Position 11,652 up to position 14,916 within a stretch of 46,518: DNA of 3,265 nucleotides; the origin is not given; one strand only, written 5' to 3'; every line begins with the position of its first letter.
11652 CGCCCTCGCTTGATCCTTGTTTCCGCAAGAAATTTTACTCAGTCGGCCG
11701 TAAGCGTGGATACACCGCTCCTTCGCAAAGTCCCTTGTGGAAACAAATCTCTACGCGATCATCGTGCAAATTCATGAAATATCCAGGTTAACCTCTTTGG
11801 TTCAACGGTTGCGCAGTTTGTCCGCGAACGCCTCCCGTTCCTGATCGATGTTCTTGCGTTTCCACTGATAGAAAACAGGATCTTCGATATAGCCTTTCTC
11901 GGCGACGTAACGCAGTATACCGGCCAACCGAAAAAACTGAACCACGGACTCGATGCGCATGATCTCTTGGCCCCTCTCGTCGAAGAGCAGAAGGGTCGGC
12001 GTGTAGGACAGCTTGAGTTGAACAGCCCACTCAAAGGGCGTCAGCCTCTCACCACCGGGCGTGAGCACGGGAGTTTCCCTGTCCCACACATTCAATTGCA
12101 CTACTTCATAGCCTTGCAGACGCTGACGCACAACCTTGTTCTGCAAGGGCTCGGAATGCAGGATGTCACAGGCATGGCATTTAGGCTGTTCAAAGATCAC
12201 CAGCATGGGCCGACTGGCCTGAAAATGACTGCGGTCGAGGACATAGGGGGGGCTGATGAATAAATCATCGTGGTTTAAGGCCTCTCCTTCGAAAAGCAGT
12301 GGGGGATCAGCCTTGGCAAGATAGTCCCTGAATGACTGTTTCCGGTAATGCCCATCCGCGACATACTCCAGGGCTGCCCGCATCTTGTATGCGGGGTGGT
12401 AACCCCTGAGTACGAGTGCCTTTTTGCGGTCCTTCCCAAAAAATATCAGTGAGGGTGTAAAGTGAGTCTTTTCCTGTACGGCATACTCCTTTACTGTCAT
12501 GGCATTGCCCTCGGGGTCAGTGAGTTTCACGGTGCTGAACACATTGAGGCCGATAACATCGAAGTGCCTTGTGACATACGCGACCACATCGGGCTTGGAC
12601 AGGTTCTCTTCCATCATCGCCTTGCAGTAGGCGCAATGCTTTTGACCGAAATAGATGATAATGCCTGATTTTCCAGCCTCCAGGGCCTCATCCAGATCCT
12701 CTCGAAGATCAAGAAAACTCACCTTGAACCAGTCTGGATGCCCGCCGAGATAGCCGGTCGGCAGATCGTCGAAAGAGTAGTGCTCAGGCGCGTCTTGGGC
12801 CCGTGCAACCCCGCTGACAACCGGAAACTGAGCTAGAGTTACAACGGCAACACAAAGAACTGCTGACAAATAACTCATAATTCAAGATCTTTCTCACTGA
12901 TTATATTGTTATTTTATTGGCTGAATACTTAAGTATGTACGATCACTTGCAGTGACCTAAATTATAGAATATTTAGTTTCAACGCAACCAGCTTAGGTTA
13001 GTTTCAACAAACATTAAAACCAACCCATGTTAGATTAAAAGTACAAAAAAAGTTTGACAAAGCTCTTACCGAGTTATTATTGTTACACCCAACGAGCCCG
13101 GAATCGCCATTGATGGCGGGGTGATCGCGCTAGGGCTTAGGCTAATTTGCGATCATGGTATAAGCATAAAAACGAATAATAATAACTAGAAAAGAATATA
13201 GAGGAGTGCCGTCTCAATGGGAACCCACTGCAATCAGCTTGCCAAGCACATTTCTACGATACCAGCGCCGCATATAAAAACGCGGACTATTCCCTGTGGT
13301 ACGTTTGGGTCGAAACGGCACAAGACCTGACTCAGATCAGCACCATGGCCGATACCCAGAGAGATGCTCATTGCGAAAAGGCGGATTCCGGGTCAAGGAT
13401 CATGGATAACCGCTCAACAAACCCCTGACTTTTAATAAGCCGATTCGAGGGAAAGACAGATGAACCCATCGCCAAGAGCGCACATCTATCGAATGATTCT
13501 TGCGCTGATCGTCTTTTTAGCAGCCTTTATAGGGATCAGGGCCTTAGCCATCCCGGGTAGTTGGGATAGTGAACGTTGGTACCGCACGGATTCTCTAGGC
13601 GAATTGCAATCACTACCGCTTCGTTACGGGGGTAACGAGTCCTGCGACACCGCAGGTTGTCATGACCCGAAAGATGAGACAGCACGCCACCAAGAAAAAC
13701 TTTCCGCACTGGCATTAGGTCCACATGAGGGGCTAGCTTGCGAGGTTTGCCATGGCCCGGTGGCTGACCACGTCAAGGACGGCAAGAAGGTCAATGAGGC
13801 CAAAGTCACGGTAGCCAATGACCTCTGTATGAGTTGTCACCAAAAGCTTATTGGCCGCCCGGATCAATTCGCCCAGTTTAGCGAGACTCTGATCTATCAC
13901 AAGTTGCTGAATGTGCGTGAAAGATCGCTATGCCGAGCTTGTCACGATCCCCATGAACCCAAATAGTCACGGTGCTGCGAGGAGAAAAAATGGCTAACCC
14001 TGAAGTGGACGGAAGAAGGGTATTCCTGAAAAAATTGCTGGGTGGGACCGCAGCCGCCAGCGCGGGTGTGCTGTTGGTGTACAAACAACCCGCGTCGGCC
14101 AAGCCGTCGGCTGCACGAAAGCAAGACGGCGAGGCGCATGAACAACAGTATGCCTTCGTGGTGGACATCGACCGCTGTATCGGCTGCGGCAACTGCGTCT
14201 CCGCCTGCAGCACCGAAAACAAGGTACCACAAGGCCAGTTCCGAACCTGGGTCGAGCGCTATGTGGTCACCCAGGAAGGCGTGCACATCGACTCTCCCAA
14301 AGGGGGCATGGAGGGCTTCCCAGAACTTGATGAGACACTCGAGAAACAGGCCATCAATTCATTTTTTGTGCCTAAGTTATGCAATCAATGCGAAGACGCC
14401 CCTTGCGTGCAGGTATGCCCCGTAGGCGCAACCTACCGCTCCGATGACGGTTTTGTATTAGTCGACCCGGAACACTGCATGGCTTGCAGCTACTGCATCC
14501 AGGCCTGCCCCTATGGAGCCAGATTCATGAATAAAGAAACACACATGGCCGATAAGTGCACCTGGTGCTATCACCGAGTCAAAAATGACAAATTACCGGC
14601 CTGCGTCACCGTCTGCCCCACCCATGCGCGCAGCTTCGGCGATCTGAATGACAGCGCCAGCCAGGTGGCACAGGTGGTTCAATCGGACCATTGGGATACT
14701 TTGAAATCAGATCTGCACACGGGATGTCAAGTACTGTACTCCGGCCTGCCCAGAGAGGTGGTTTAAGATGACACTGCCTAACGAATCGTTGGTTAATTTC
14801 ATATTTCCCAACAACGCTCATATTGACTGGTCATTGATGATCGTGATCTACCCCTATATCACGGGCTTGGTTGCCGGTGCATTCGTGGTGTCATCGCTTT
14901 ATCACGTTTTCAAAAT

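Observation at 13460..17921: fccAB embedded in one operon with a tetrahaem cytochrome / NrfC / NrfD quinone module: candidate membrane-wired sulfide dehydrogenase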

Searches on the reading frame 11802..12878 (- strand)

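Call 28: search_protein_families(library=pfam, proteins=[window:11802-12878:-], max_evalue=0.0001)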
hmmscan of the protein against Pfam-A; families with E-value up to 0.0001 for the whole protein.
window:11802-12878:- (358 aa): 2 families
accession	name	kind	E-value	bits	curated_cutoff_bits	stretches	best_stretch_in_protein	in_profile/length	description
PF13098.12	Thioredoxin_2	-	7.6e-28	97.4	27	2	69-170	4-104/104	Thioredoxin-like domain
PF13899.12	Thioredoxin_7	-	4.2e-11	43.3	27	0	220-300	15-82/83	Thioredoxin-like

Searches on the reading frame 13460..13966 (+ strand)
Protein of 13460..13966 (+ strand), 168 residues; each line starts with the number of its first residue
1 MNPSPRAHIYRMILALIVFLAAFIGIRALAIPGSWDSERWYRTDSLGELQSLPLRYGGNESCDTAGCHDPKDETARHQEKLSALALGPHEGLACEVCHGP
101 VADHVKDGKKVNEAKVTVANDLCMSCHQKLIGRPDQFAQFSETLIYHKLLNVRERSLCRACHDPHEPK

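Call 3: search_protein_families(library=pfam, proteins=[window:13460-13966:+], max_evalue=0.01)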
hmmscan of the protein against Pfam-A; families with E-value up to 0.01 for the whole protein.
window:13460-13966:+ (168 aa): 4 families
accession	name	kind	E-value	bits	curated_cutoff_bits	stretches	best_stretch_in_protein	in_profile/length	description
PF14537.11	Cytochrom_c3_2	-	1.6e-05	25.7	25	1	89-167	4-69/79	Cytochrome c3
PF09699.15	Paired_CXXCH_1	-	8.8e-05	22.6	20.6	0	92-129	7-38/41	Doubled CXXCH motif (Paired_CXXCH_1)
PF14522.11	Cytochrome_C7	-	0.00011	22.4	24.8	1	83-163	11-67/67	Cytochrome c7 and related cytochrome c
PF22113.1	Mtrc-MtrF_II-IV_dom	-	0.00027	21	30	1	82-165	72-166/176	Outer membrane cytochrome MtrC/MtrF-like, domains II/IV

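Call 4: search_protein_families(library=ncbifam, proteins=[window:13460-13966:+], max_evalue=0.01)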
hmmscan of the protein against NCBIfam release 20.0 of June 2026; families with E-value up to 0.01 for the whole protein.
window:13460-13966:+ (168 aa): 6 families
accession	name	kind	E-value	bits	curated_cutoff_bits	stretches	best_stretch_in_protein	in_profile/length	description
NF041198.1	UshA_like_PCGU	equivalog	2.4e-07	29.7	275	1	67-129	448-510/519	UshA-like (seleno)protein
TIGR03508.1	decahem_SO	subfamily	1.7e-05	24.5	192.2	1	58-165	1-104/258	DmsE family decaheme c-type cytochrome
NF041028.1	decahem_GSU2203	exception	0.00016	21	325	1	55-167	32-137/317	GSU2203 family decaheme c-type cytochrome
TIGR03507.1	decahem_SO1788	subfamily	0.00034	19.2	209.3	1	107-166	476-521/672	OmcA/MtrC family decaheme c-type cytochrome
NF008659.0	PRK11659.1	equivalog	0.00049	19.9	184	1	59-129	46-119/188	cytochrome c nitrite reductase pentaheme subunit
TIGR02162.1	torC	equivalog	0.0036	16.6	478.2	1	91-166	15-85/387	pentaheme c-type cytochrome TorC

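Call 23: search_solved_structures(query=window:13460-13966:+, max_evalue=1, show_alignments=2)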
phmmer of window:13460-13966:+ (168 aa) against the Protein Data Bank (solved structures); distinct sequences matched with E-value up to 1: 9.
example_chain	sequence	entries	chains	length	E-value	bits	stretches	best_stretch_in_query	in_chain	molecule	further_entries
8rv0_Y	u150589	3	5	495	0.0042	20.2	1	77-129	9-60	Octaheme cytochrome c nitrite reductase | Octaheme nitrite c cytochrome c reductase | Octaheme nitrite reductase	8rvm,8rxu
5ljx_A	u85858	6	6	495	0.01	18.9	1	24-101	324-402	Envelopment polyprotein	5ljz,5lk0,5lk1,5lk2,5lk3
5ljy_A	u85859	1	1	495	0.011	18.9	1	24-101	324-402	Envelopment polyprotein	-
6r2q_A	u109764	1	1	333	0.011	18.9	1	85-129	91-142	Cystathionine beta-synthase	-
6i5b_A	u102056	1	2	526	0.014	18.5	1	63-129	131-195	Uncharacterized protein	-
6qvm_A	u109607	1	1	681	0.093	15.8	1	89-132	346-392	Multiheme cytochrome cf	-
7by1_A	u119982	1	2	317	0.2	14.7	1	58-117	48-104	Histone acetyltransferase KAT2A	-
10dw_A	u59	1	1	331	0.23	14.5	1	58-117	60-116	Histone acetyltransferase KAT2A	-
2ozy_A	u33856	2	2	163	0.39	13.8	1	63-134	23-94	Cytochrome c-type protein nrfB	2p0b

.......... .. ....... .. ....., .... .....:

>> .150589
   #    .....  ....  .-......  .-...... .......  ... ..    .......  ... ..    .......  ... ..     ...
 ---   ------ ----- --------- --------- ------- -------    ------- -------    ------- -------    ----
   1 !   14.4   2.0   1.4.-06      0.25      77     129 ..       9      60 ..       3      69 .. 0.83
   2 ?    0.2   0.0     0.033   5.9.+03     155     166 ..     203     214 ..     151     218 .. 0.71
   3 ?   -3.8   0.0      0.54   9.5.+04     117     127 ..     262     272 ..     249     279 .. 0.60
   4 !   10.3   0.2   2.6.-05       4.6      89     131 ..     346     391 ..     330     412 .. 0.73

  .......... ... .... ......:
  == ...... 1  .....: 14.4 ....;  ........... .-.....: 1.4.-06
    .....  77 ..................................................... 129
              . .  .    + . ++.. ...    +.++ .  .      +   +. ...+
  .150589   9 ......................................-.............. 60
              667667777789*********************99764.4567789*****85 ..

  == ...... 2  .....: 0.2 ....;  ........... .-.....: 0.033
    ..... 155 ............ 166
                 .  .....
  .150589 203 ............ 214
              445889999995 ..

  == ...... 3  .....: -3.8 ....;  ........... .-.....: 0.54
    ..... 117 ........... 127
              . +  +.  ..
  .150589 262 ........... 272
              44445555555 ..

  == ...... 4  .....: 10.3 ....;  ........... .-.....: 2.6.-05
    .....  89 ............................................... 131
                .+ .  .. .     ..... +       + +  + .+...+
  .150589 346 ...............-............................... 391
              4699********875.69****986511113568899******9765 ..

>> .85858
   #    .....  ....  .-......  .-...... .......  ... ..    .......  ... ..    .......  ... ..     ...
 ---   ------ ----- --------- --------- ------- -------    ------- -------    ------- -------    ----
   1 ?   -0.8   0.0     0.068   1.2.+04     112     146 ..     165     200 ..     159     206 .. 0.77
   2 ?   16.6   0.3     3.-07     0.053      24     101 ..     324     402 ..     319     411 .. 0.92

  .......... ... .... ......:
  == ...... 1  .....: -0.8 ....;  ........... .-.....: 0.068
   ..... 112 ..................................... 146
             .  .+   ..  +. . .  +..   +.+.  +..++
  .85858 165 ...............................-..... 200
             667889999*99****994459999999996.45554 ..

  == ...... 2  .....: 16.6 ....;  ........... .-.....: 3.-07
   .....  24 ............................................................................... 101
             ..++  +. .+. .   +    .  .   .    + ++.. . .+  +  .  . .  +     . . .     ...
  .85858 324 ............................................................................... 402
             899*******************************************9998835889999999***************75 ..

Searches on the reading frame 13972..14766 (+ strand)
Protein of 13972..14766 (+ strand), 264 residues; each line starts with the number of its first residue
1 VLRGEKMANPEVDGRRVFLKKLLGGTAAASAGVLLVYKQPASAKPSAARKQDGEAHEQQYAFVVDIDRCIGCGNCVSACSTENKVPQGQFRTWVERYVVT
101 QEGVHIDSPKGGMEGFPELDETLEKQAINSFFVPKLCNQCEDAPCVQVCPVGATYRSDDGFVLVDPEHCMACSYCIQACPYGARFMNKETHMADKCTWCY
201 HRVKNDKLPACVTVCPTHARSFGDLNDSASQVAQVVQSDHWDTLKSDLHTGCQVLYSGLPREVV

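Call 3: search_protein_families(library=pfam, proteins=[window:13972-14766:+], max_evalue=0.01)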
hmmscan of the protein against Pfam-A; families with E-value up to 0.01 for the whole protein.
window:13972-14766:+ (264 aa): 15 families
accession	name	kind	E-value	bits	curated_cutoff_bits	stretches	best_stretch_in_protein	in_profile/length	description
PF13247.11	Fer4_11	-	1.2e-27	96.4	26.2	1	130-224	3-99/100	4Fe-4S dicluster domain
PF12838.12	Fer4_7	-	4e-15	56.5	27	4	68-153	1-52/52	4Fe-4S dicluster domain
PF12797.12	Fer4_2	-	1.4e-14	53.4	24.5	2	61-80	2-21/22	4Fe-4S binding domain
PF13237.11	Fer4_10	-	3.2e-14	53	25.5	2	133-180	5-53/53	4Fe-4S dicluster domain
PF00037.32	Fer4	-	3.8e-14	52.3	21.1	2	163-183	2-22/24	4Fe-4S binding domain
PF12837.12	Fer4_6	-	2e-11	43.7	25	2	62-80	2-20/24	4Fe-4S binding domain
PF13187.11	Fer4_9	-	3.4e-11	43.4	27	3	137-183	2-51/52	4Fe-4S dicluster domain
PF25160.1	LdpA_Fe-S-bd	-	6.7e-09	35.8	27.6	1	142-182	6-41/49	LdpA Fe-S cluster-binding domain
PF13484.11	Fer4_16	-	5e-07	30.8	30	0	68-81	1-14/66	4Fe-4S double cluster binding domain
PF13183.11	Fer4_8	-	8.2e-07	29.9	27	1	66-152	2-67/68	4Fe-4S dicluster domain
PF12798.12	Fer4_3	-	1.6e-06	28.9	27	0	169-183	1-15/15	4Fe-4S binding domain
PF13534.11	Fer4_17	-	2.4e-06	28.4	22.2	0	59-80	40-57/61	4Fe-4S dicluster domain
PF14697.11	Fer4_21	-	6.9e-06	26.6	35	1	64-81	3-20/59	4Fe-4S dicluster domain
PF13746.11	Fer4_18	-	0.00057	20.5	27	0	137-180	61-96/114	4Fe-4S dicluster domain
PF12800.12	Fer4_4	-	0.0011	19.5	24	1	67-81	2-16/17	4Fe-4S binding domain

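Call 4: search_protein_families(library=ncbifam, proteins=[window:13972-14766:+], max_evalue=0.01)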
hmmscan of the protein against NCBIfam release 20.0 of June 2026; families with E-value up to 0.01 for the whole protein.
window:13972-14766:+ (264 aa): 81 families (the best 25 are shown)
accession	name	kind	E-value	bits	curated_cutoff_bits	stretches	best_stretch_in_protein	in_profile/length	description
NF011569.0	PRK14993.1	equivalog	1.3e-63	214.7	416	2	125-260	88-225/244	tetrathionate reductase subunit TtrB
NF045797.1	DsrO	equivalog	3.4e-50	170.7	200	2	125-257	91-234/235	sulfate reduction electron transfer complex DsrMKJOP subunit DsrO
TIGR03149.1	cyt_nit_nrfC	equivalog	4.1e-45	153.9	377.6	1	30-253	10-212/225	cytochrome c nitrite reductase Fe-S protein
NF041715.1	arsenate_red_ArrB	equivalog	6.1e-38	130.7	450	2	60-190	3-110/233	arsenate respiratory reductase iron-sulfur subunit ArrB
TIGR02951.1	DMSO_dmsB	equivalog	2.4e-32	112.2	214.1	1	59-227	1-155/161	DMSO/selenate family reductase complex B subunit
TIGR03478.1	DMSO_red_II_bet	subfamily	1.7e-31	109.4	480.7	2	130-238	124-233/321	DMSO reductase family type II enzyme, iron-sulfur subunit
NF042979.1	EthbenzDh_ebdB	equivalog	6.5e-29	100.9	740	2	131-238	147-255/354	ethylbenzene dehydrogenase subunit beta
NF045715.1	sulf_resp_HmcB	equivalog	1e-28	100.4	420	1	22-228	5-201/307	sulfate respiration complex iron-sulfur protein HmcB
NF041782.1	mnquin_red_QrcC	equivalog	8.9e-28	97.6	400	2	60-187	1-119/239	menaquinone reductase iron-sulfur cluster-binding subunit QrcC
TIGR01582.1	FDH-beta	equivalog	4.7e-27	94.8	334.7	1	45-237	5-194/283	formate dehydrogenase subunit beta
NF008134.0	PRK10882.1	equivalog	7.7e-26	90.9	263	1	15-231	4-214/329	hydrogenase 2 operon protein HybA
NF038355.1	FDH3_beta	equivalog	3e-25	89.3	240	2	136-199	53-121/180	formate dehydrogenase FDH3 subunit beta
TIGR01660.1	narH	equivalog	1.8e-21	76.2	524.05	1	129-240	173-287/492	nitrate reductase subunit beta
NF007658.0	PRK10330.1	equivalog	1.2e-20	73.8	260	1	135-224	56-156/181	electron transport protein HydN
NF007382.0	PRK09898.1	equivalog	2.9e-16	59.6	213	2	132-204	118-191/208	ferredoxin-like protein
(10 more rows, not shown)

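Call 22: search_solved_structures(query=window:13972-14766:+, max_evalue=1e-10)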
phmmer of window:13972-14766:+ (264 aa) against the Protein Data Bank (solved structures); distinct sequences matched with E-value up to 1e-10: 23.
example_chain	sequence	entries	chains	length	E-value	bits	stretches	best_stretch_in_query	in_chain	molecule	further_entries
2vpw_B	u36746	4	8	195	7.3e-45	156.6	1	132-260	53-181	NRFC PROTEIN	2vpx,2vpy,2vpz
6cz7_B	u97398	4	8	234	6.8e-34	120.6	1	61-190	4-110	4Fe-4S ferredoxin, iron-sulfur binding domain protein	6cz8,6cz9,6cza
2ivf_B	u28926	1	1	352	2e-28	102.6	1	131-241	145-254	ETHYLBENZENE DEHYDROGENASE BETA-SUBUNIT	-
4ydd_B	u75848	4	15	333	7.7e-25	90.9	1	127-237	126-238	DMSO reductase family type II enzyme, iron-sulfur subunit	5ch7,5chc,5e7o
4v4c_B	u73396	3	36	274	1.5e-21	80.1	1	58-261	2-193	Pyrogallol hydroxytransferase small subunit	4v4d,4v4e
1q16_B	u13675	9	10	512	1.1e-20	77.3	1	115-237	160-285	Respiratory nitrate reductase 1 beta chain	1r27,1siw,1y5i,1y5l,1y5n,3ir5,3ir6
1y4z_B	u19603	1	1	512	2.7e-20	76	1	115-237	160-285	Respiratory nitrate reductase 1 beta chain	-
1kqf_B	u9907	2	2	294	3.2e-20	75.7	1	56-228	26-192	FORMATE DEHYDROGENASE, NITRATE-INDUCIBLE, IRON-SULFUR SUBUNIT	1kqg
3egw_B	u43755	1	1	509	9.2e-20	74.2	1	115-237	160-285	Respiratory nitrate reductase 1 beta chain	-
9vap_B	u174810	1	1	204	3.6e-17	65.7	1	135-200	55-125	4Fe-4S dicluster domain-containing protein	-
6btm_B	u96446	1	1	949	5.3e-17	65.2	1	60-223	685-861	Alternative Complex III subunit B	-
9mqx_E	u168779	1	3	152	6e-17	65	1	133-222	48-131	Fe-S-cluster-containing hydrogenase subunit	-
6f0k_B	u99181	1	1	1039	1.2e-16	64.1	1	50-187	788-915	Fe-S-cluster-containing hydrogenase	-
7b04_A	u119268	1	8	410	1.3e-16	64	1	122-227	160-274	Nitrite oxidoreductase subunit B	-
8k9e_B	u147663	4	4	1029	4.4e-16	62.2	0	57-188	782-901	Fe-S-cluster-containing hydrogenase components 1-like protein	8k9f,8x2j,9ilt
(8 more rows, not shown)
